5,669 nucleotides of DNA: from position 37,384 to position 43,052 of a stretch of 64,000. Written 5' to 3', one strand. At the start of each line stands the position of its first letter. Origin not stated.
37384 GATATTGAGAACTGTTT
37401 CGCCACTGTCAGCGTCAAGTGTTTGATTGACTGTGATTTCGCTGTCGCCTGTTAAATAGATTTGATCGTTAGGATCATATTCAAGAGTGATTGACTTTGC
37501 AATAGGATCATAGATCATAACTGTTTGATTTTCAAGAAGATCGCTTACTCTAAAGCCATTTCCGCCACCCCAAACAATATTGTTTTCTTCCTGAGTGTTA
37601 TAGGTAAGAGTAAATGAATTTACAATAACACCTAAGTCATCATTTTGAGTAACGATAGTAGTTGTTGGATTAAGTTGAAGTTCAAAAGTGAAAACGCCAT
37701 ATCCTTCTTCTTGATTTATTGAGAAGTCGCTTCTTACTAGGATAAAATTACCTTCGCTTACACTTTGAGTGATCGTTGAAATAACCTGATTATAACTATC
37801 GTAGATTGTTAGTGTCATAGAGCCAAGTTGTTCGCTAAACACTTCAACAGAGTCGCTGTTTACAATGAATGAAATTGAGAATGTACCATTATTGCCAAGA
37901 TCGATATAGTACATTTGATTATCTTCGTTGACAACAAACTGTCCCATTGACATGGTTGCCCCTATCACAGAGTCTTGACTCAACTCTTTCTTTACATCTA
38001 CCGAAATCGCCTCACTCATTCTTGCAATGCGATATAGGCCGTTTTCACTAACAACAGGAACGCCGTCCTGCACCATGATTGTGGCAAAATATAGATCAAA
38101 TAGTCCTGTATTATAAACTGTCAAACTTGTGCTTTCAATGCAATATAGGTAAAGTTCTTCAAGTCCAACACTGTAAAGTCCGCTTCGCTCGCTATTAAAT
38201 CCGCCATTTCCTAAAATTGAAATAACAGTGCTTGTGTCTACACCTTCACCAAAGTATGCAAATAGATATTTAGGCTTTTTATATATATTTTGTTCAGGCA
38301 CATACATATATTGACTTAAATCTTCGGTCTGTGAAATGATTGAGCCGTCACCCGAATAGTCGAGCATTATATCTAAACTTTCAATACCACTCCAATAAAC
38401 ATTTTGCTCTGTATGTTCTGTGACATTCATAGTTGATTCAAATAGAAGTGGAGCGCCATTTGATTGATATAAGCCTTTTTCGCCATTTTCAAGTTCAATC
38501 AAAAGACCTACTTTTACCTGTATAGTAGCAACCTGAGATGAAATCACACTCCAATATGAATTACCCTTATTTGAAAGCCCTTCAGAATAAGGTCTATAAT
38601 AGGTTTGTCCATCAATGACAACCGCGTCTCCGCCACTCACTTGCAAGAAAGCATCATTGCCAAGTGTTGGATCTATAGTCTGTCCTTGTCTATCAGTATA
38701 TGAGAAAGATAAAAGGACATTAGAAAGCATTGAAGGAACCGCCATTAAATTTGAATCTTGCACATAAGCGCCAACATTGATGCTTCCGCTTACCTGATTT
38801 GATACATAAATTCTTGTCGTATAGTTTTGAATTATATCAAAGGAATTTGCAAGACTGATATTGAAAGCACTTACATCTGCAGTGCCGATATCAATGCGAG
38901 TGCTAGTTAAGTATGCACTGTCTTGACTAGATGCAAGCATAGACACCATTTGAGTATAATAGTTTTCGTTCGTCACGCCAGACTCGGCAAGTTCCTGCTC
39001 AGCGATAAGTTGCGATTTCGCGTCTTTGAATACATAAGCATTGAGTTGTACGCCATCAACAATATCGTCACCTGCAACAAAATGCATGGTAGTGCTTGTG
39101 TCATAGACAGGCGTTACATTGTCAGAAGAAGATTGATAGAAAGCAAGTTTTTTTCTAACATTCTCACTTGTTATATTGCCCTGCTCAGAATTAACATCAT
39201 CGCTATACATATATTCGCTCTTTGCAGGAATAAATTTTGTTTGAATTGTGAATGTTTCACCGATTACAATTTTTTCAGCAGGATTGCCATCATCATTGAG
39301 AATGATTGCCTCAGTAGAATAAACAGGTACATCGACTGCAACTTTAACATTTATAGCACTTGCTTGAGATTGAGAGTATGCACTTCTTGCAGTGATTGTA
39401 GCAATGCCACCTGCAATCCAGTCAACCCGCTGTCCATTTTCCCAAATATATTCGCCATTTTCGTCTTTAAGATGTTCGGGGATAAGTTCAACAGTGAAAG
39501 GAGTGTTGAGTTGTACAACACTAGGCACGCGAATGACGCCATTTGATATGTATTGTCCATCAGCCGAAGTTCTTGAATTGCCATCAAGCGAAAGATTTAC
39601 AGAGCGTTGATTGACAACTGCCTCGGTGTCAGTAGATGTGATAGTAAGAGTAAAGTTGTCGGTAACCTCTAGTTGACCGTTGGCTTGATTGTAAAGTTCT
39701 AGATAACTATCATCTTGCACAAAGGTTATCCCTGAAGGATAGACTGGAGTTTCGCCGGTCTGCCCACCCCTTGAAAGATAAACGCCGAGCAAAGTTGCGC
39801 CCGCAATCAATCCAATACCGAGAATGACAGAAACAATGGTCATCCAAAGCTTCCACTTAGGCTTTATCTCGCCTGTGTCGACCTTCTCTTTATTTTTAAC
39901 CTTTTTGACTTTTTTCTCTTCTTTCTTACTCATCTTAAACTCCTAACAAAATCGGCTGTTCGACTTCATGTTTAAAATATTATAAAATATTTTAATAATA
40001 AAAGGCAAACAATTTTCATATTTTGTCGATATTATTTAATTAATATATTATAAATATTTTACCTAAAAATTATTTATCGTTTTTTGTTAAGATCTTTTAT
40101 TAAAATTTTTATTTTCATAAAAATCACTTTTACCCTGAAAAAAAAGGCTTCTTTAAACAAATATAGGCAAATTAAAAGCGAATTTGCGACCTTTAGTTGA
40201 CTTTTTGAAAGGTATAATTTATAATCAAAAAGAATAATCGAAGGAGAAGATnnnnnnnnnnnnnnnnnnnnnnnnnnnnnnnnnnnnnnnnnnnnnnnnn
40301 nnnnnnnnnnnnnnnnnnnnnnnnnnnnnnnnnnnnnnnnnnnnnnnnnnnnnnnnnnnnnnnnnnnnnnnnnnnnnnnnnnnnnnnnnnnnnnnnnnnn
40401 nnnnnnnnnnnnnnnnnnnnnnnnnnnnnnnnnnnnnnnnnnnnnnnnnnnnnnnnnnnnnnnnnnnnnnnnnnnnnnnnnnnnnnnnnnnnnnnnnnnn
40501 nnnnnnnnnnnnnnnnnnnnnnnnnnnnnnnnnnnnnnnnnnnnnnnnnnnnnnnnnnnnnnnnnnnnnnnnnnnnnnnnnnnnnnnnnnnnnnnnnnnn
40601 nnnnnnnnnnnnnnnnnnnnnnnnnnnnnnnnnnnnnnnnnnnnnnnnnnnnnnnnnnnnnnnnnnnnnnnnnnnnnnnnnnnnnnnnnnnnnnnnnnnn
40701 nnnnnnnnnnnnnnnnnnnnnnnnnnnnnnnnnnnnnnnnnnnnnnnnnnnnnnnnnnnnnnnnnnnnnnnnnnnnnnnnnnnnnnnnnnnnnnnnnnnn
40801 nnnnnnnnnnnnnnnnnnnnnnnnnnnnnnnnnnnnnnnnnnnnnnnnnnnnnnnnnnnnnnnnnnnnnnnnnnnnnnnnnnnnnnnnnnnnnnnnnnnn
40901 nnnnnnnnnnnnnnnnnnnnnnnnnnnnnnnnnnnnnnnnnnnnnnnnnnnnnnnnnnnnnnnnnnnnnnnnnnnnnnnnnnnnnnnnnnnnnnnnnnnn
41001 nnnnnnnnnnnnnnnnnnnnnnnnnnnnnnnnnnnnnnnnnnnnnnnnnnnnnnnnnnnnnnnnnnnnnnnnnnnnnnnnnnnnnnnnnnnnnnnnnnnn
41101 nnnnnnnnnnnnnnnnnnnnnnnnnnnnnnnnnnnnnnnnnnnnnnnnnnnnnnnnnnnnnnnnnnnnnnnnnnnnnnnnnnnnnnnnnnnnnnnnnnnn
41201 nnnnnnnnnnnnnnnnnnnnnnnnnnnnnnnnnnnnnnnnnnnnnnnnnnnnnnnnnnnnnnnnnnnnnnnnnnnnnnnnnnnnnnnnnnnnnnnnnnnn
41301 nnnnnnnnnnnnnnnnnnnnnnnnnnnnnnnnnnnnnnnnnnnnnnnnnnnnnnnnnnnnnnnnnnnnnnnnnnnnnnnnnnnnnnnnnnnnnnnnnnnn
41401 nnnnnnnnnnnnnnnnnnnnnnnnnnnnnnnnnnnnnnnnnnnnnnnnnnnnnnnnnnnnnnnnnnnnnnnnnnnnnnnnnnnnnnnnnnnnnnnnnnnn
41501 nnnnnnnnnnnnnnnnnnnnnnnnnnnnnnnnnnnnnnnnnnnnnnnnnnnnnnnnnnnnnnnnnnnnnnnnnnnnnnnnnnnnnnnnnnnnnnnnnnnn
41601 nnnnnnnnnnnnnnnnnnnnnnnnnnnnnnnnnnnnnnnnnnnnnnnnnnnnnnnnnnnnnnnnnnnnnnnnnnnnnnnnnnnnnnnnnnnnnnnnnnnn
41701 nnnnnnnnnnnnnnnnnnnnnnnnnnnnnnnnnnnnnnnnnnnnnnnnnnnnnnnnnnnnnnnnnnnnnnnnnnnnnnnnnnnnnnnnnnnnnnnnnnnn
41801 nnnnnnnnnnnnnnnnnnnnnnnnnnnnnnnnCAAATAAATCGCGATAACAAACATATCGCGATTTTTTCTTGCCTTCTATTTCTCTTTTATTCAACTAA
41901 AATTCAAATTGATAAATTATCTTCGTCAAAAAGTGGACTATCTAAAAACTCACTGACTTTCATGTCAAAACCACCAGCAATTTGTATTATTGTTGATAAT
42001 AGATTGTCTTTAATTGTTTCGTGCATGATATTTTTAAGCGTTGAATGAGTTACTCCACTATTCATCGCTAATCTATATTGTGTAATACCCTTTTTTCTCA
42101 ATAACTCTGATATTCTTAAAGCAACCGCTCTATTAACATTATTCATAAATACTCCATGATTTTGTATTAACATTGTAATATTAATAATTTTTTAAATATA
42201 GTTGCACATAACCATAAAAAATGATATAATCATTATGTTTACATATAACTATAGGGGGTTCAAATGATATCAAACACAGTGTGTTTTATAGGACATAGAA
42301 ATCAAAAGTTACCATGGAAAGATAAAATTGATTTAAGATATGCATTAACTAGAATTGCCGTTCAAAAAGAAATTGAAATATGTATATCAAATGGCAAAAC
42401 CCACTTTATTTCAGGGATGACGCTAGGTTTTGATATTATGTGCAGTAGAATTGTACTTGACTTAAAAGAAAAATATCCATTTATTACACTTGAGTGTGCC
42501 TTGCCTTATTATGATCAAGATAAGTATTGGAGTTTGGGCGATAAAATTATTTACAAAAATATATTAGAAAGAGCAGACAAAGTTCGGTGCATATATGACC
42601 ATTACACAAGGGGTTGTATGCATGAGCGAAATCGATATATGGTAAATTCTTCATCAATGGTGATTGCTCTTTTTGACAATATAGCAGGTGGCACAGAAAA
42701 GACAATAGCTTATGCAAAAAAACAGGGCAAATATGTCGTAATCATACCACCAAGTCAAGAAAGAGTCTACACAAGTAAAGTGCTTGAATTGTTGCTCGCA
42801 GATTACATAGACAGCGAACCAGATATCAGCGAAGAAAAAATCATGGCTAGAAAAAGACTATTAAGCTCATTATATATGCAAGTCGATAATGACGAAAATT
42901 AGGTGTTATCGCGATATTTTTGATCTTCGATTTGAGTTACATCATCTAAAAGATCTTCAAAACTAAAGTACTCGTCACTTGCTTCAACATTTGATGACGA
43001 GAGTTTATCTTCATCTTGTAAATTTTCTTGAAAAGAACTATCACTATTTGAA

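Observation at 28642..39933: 3763-aa giant N-terminally anchored protein with no recognisable family or repeats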

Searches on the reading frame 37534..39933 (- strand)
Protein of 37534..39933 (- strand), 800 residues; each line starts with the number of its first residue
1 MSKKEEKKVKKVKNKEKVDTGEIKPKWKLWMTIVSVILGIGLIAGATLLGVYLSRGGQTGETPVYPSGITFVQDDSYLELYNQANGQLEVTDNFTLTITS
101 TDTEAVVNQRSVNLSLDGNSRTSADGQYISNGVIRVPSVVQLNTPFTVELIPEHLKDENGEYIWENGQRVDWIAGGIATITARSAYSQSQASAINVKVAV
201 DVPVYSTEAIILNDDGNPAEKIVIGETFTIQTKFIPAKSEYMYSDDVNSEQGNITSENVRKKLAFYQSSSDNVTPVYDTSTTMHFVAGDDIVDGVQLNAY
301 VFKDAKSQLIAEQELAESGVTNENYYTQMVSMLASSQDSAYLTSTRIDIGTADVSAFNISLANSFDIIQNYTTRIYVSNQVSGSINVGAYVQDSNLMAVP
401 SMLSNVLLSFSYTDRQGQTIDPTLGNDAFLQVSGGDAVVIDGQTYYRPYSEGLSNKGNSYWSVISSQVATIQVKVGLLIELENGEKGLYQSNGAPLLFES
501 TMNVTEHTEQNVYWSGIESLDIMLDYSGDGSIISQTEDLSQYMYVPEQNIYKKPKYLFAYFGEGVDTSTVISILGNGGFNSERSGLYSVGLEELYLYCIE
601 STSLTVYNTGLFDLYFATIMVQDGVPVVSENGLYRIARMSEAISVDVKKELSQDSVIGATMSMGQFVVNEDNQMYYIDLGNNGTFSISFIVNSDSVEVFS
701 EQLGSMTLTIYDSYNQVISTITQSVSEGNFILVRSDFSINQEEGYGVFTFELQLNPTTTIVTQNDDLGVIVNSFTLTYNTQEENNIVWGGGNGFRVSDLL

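Call 50: predict_structure(alignment_id=A5)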
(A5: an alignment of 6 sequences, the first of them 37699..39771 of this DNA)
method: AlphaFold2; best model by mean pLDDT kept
length: 691 residues; sequences in the alignment: 6
mean_pLDDT: 51.1   pTM: 0.34
mean pLDDT of the five models: 51.1, 50.1, 48.8, 42.9, 38.8
residues with pLDDT >= 90: 24; 70-90: 128; 50-70: 160; < 50: 379
segments of 3 or more residues with pLDDT < 50: 1-10, 19-33, 55-79, 120-138, 147-153, 181-209, 243-251, 281-298, 397-402, 454-691
pLDDT, mean of each block of 10 residues (from residue 1): 33 53 45 55 63 50 36 40 64 63 56 54 40 39 49 59 65 64 36 30 37 59 66 62 48 62 74 67 33 39 78 73 65 72 70 89 86 79 83 64 69 89 79 81 88 48 32 28 36 38 38 37 27 26 31 32 38 34 30 22 24 28 34 37 35 44 45 40 37 30
secondary structure, 60 per line:
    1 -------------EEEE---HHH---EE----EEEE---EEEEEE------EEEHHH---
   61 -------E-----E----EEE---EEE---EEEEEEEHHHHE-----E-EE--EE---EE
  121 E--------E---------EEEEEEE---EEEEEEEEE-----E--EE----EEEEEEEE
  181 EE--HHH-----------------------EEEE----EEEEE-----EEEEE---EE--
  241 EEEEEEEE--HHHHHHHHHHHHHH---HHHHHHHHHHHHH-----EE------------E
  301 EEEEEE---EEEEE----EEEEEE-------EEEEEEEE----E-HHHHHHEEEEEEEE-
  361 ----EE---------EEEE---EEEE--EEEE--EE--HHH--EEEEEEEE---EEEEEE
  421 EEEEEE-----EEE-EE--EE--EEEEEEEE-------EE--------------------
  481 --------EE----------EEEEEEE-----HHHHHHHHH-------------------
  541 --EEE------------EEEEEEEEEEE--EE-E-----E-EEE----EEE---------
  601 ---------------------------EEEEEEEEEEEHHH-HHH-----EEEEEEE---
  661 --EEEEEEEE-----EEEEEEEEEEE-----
elements in order (helices of 4 or more, strands of 3 or more residues): E14-17 E33-36 E40-45 E52-54 E79-81 E85-87 E91-97 H98-101 E119-121 E140-146 E150-158 E173-182 E211-214 E219-223 E229-233 E241-248 H251-264 H268-280 E300-306 E310-314 E319-324 E332-339 H346-351 E352-359 E376-379 E383-386 E389-392 E404-411 E415-426 E432-434 E444-451 E501-507 H513-521 E543-545 E558-568 E582-584 E589-591 E628-638 E651-657 E663-670 E676-686

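Call 51: search_protein_representatives(alignment_id=A4)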
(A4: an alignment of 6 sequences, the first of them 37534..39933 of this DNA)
Query: 6 sequences, 574 profile positions. Proteins with E-value up to 0.001 (for the whole library): 199; up to 1e-10: 193; up to 1e-30: 156. The best 150 are listed.
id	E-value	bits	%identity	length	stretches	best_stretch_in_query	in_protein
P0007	3.4e-255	864.5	-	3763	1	2-570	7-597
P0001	1.4e-247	839.4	-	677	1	2-570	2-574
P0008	1.7e-209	713.6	-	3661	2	1-570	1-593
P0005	4.8e-206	702.2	-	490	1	7-516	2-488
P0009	1.2e-184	631.6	-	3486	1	1-570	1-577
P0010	2.3e-181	620.7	-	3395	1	1-565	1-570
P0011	3.9e-175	600.2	-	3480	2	2-571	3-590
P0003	7.8e-166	569.5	-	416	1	1-359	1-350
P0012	1.3e-162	558.8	-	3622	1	1-570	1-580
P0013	2.1e-162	558.1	-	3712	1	2-570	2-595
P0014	2.2e-162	558.1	-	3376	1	1-570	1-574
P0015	2.7e-162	557.8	-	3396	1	1-570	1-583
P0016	1.4e-156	538.9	-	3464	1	1-570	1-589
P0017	3.4e-156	537.6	-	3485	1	2-570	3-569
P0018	8.5e-154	529.7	-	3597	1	6-570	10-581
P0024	2.8e-146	504.9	-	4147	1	5-570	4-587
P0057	3.0e-97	343.0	-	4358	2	1-537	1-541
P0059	4.1e-96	339.2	-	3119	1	2-544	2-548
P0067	6.8e-81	289.0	-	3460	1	23-540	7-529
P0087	1.2e-61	225.5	-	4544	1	23-536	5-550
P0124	1.5e-46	175.6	-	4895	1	23-535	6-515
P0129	1.2e-43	166.0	-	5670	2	23-513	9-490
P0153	1.3e-35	139.4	-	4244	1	23-549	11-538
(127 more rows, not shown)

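Call 54: list_cluster_members(proteins=[P0007, P0008, P0013, P0024, P0057, P0067, P0087, P0124, P0129, P0153])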
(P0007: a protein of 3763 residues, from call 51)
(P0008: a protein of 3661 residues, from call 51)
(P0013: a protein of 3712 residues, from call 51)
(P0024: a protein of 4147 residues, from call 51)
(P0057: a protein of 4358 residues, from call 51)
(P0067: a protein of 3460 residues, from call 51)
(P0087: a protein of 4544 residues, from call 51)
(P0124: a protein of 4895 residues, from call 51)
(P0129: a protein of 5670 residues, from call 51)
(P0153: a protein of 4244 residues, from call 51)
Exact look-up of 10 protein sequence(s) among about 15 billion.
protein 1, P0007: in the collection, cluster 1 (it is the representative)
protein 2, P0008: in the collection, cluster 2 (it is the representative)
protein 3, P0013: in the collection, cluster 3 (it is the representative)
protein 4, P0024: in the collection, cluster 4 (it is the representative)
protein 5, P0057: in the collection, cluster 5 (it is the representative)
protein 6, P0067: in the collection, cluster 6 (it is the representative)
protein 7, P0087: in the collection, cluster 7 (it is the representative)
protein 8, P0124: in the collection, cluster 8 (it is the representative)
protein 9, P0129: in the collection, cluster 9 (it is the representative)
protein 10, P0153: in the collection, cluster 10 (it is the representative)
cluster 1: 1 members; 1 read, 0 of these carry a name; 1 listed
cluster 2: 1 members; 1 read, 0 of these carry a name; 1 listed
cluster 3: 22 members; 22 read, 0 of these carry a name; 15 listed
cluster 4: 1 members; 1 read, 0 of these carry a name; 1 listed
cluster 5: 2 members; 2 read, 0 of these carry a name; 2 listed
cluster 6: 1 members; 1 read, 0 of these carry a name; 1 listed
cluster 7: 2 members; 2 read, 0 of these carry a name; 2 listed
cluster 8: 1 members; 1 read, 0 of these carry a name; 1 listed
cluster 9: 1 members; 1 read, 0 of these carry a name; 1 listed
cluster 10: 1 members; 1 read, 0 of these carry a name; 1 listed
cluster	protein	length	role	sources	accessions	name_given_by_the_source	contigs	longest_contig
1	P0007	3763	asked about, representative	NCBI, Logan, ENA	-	-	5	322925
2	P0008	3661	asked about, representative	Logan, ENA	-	-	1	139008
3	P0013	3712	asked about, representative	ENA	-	-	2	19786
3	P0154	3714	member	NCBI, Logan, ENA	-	-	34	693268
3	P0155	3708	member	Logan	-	-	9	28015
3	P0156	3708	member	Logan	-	-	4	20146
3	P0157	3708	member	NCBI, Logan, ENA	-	-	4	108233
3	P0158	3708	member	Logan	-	-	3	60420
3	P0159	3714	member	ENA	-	-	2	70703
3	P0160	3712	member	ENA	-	-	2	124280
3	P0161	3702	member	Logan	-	-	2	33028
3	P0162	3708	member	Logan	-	-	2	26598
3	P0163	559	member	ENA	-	-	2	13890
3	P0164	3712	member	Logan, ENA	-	-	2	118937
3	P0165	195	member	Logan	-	-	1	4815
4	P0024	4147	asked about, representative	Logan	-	-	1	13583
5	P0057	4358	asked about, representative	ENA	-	-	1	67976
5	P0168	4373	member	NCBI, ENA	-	-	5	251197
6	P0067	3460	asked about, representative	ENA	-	-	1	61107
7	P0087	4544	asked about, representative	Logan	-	-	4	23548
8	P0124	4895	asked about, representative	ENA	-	-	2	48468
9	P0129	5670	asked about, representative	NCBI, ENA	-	-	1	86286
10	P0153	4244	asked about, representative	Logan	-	-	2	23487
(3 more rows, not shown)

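Call 57: search_protein_families(library=pfam, alignment_id=A7, max_evalue=0.01)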
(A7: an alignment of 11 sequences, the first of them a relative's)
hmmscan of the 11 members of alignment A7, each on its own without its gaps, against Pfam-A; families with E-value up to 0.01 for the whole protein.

A. member 1, P0024 (4147 aa): 2 families
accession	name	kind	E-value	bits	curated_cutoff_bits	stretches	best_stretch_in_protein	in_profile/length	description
PF09479.16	Flg_new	-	3e-11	43.7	27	1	3909-3972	3-63/65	Listeria-Bacteroides repeat domain (List_Bact_rpt)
PF02210.31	Laminin_G_2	-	0.00023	22.1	22.9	1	4041-4109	54-123/126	Laminin G domain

B. families by the number of members that match (of 11 scanned): 5 families
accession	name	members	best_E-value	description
PF13306.12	LRR_5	1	6e-133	BspA type Leucine rich repeat region (6 copies)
PF13855.12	LRR_8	1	1.8e-16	Leucine rich repeat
PF09479.16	Flg_new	1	3e-11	Listeria-Bacteroides repeat domain (List_Bact_rpt)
PF02210.31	Laminin_G_2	1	0.00023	Laminin G domain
PF18993.5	Rv0078B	1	0.0076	Rv0078B-related antitoxin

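Call 72: find_encoding_contigs(protein=P0129, flank=8000, max_places=2)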
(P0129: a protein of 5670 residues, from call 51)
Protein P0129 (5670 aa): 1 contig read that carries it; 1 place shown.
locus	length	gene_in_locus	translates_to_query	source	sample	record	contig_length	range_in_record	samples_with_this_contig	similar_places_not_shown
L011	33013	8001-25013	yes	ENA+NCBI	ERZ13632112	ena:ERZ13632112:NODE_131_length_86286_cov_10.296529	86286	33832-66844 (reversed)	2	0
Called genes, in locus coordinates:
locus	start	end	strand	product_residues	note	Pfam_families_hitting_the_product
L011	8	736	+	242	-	PF04298:Zn_peptidase_2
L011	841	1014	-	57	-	PF07561:DUF1540 (weak)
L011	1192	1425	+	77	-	-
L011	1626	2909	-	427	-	PF00535:Glycos_transf_2, PF13641:Glyco_tranf_2_3, PF13632:Glyco_trans_2_3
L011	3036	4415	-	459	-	PF28494:GlyRS_ins_1 (faint), PF00587:tRNA-synt_2b, PF03129:HGTP_anticodon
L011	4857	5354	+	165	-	-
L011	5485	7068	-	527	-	PF00005:ABC_tran, PF02463:SMC_N (faint), PF13304:AAA_21 (faint), PF12848:ABC_tran_Xtn, PF00005:ABC_tran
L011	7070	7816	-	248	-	-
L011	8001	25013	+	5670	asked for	-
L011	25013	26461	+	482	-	PF13091:PLDc_2, PF00614:PLDc (weak), PF13091:PLDc_2, PF00614:PLDc (weak)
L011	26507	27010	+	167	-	-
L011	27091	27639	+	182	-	-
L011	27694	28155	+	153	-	-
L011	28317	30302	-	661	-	PF02534:T4SS-DNA_transf, PF10412:TrwB_AAD_bind, PF12696:TraG-D_C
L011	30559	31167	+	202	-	PF00300:His_Phos_1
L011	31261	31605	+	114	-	PF06094:GGACT, PF13772:AIG2_2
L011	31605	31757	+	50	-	-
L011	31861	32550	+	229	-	PF00702:Hydrolase, PF12710:HAD, PF13419:HAD_2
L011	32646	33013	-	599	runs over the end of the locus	-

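Call 73: find_encoding_contigs(protein=P0168, flank=8000, max_places=2)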
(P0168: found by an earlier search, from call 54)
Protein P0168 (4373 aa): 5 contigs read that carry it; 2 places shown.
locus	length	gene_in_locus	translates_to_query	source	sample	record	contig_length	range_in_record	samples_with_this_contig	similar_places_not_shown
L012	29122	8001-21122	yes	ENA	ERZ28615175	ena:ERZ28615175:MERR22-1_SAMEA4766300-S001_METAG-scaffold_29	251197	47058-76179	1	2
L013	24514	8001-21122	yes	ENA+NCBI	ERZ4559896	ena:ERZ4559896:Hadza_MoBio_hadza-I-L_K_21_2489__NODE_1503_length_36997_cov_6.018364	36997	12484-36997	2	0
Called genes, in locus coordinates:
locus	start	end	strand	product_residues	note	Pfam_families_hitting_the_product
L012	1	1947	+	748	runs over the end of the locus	PF03477:ATP-cone, PF13597:NRDD, PF01228:Gly_radical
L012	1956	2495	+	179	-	PF13353:Fer4_12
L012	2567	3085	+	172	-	-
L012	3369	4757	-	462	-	PF28494:GlyRS_ins_1 (weak), PF00587:tRNA-synt_2b, PF03129:HGTP_anticodon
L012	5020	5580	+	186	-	-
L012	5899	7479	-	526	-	PF00005:ABC_tran, PF02463:SMC_N (faint), PF13304:AAA_21 (faint), PF12848:ABC_tran_Xtn, PF00005:ABC_tran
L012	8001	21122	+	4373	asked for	PF13306:LRR_5, PF13855:LRR_8 (faint), PF13306:LRR_5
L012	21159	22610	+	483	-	PF13396:PLDc_N (weak), PF13091:PLDc_2, PF00614:PLDc (weak), PF13091:PLDc_2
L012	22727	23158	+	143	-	PF00334:NDK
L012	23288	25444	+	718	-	PF01136:Peptidase_U32, PF12392:DUF3656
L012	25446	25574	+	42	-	-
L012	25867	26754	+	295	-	PF00701:DHDPS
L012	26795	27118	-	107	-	-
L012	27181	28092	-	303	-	PF00763:THF_DHG_CYH, PF02882:THF_DHG_CYH_C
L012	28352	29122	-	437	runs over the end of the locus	PF00535:Glycos_transf_2, PF13641:Glyco_tranf_2_3, PF13704:Glyco_tranf_2_4 (faint), PF13632:Glyco_trans_2_3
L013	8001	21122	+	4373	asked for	PF13306:LRR_5, PF13855:LRR_8 (faint), PF13306:LRR_5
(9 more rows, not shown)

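Call 103: search_protein_families(library=pfam, proteins=[L011:19539-25010:+], max_evalue=0.01)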
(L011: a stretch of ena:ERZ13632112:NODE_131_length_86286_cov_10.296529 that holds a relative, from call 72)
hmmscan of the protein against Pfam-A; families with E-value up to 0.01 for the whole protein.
L011:19539-25010:+ (1824 aa): 0 families

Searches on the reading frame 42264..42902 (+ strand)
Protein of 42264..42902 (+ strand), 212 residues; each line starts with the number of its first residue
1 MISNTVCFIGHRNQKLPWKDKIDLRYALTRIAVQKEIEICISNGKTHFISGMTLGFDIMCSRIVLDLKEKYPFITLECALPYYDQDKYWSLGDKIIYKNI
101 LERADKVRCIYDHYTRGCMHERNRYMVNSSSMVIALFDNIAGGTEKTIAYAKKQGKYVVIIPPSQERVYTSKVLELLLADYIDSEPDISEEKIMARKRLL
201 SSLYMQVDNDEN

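Call 6: search_protein_families(library=pfam, proteins=[window:42264-42902:+], max_evalue=0.001)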
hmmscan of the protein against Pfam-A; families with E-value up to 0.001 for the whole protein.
window:42264-42902:+ (212 aa): 2 families
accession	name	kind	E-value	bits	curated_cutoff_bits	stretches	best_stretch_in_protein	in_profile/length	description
PF06908.16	YpsA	-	2.7e-21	76.7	27.7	1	7-150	2-147/168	YspA SLOG family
PF02481.21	DNA_processg_A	-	0.00015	21.5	29.6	1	41-172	70-198/212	DNA recombination-mediator protein A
